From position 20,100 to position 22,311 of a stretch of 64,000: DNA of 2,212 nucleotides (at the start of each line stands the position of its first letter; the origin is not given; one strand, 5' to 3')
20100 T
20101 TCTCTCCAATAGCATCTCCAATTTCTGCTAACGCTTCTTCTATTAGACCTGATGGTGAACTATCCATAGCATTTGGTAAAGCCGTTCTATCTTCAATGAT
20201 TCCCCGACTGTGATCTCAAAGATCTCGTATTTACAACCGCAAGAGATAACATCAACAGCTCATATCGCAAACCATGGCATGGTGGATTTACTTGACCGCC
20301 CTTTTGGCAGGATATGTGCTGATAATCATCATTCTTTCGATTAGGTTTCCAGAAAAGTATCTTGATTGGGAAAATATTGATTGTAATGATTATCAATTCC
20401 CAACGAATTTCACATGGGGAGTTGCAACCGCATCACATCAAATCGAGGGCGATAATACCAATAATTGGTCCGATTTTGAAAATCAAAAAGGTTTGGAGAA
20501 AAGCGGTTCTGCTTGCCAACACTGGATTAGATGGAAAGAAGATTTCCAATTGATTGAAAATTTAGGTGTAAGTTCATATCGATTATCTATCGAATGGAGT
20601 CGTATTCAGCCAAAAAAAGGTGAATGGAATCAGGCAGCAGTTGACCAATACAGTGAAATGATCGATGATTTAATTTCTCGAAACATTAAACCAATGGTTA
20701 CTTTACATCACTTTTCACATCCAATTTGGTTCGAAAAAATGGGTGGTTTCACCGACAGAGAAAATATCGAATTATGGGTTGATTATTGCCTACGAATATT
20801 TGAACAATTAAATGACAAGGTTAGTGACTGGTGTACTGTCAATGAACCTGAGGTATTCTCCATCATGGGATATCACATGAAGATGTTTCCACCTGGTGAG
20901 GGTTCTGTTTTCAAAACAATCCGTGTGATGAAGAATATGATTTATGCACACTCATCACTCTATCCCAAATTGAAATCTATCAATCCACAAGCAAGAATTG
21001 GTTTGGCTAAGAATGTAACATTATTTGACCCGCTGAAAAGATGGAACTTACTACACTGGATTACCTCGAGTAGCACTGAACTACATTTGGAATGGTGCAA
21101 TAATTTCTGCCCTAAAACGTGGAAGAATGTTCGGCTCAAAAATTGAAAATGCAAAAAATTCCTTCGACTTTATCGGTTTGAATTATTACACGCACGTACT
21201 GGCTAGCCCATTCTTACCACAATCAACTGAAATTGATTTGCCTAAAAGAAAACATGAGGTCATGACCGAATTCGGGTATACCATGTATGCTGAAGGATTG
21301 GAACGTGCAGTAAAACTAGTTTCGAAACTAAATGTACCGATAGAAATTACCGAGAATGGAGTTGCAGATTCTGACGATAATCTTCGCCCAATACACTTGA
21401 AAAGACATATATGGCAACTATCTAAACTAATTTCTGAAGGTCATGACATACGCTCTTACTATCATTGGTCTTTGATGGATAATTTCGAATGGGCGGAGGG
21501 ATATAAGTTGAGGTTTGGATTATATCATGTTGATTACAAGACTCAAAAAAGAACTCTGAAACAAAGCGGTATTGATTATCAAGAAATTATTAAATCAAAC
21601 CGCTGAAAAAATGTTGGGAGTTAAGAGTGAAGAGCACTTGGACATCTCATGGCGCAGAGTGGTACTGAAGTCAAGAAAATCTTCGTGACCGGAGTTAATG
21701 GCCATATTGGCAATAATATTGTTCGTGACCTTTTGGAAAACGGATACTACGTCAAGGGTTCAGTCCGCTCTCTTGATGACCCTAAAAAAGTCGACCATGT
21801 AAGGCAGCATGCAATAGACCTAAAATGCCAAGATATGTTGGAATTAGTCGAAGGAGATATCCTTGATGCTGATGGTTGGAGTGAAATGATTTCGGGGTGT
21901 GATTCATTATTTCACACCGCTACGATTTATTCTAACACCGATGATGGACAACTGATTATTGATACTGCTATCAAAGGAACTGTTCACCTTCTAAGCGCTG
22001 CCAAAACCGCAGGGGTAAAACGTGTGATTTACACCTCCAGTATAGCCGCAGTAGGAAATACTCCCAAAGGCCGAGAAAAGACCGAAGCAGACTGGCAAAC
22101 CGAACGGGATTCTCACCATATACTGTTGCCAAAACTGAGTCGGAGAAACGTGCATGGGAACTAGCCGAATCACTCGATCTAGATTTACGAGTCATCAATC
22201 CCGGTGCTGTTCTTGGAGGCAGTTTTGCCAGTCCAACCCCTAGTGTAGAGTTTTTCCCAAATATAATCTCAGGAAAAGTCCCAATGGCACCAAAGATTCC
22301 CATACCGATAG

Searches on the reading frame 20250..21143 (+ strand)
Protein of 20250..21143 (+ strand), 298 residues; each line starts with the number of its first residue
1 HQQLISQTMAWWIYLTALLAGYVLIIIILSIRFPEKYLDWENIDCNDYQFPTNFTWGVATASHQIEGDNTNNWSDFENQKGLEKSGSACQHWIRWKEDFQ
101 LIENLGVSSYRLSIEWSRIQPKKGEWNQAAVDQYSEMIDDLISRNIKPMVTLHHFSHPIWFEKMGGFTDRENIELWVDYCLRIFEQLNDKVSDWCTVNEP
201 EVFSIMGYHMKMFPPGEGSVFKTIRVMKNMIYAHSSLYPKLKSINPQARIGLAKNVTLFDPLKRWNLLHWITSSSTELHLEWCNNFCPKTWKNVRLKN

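Call 81: search_protein_families(library=pfam, proteins=[window:20250-21143:+], max_evalue=0.001)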
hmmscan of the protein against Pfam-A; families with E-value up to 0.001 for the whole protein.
window:20250-21143:+ (298 aa): 2 families
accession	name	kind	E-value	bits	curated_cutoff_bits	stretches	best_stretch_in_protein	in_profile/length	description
PF00232.24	Glyco_hydro_1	-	1e-56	192.7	22.6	1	49-282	4-248/453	Glycosyl hydrolase family 1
PF00150.24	Cellulase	-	0.00042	20.3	23.5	1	82-160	13-88/272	Cellulase (glycosyl hydrolase family 5)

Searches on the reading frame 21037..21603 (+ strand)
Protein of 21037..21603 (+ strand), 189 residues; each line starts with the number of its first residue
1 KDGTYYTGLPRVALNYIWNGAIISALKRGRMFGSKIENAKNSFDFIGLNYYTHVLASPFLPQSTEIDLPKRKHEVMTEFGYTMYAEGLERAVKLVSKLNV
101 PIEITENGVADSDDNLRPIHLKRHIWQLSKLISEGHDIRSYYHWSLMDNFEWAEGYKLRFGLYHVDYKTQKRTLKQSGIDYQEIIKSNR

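Call 81: search_protein_families(library=pfam, proteins=[window:21037-21603:+], max_evalue=0.001)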
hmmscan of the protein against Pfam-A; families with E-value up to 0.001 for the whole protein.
window:21037-21603:+ (189 aa): 1 family
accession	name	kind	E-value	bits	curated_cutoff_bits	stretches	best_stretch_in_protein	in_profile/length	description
PF00232.24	Glyco_hydro_1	-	1e-33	116.9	22.6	1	37-188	281-451/453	Glycosyl hydrolase family 1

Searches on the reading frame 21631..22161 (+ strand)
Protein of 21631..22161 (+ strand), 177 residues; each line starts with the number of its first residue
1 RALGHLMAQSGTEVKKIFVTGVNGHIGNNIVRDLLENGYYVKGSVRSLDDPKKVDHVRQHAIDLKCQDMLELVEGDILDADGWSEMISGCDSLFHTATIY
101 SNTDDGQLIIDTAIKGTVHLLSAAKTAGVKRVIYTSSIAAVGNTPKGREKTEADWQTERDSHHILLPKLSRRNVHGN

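Call 81: search_protein_families(library=pfam, proteins=[window:21631-22161:+], max_evalue=0.001)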
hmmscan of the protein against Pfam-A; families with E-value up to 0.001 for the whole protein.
window:21631-22161:+ (177 aa): 7 families
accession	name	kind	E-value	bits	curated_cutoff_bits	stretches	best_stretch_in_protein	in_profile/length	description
PF01073.25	3Beta_HSD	-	5.3e-20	72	22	1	19-163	2-142/280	3-beta hydroxysteroid dehydrogenase/isomerase family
PF01370.27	Epimerase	-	2.6e-18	66.8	20.9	1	17-152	1-132/240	NAD dependent epimerase/dehydratase family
PF13460.12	NAD_binding_10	-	1.6e-14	54.7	27.2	1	21-150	1-111/184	NAD(P)H-binding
PF16363.11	GDP_Man_Dehyd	-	1.4e-13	51.5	27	1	18-145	1-137/332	GDP-mannose 4,6 dehydratase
PF05368.20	NmrA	-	2.2e-12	47.6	27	1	15-143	3-113/298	NmrA-like family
PF07993.18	NAD_binding_4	-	4.6e-09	36.2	20.1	1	19-152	1-151/258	Male sterility protein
PF02719.21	Polysacc_synt_2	-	1.7e-06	27.9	20.2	1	17-142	1-133/293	Polysaccharide biosynthesis protein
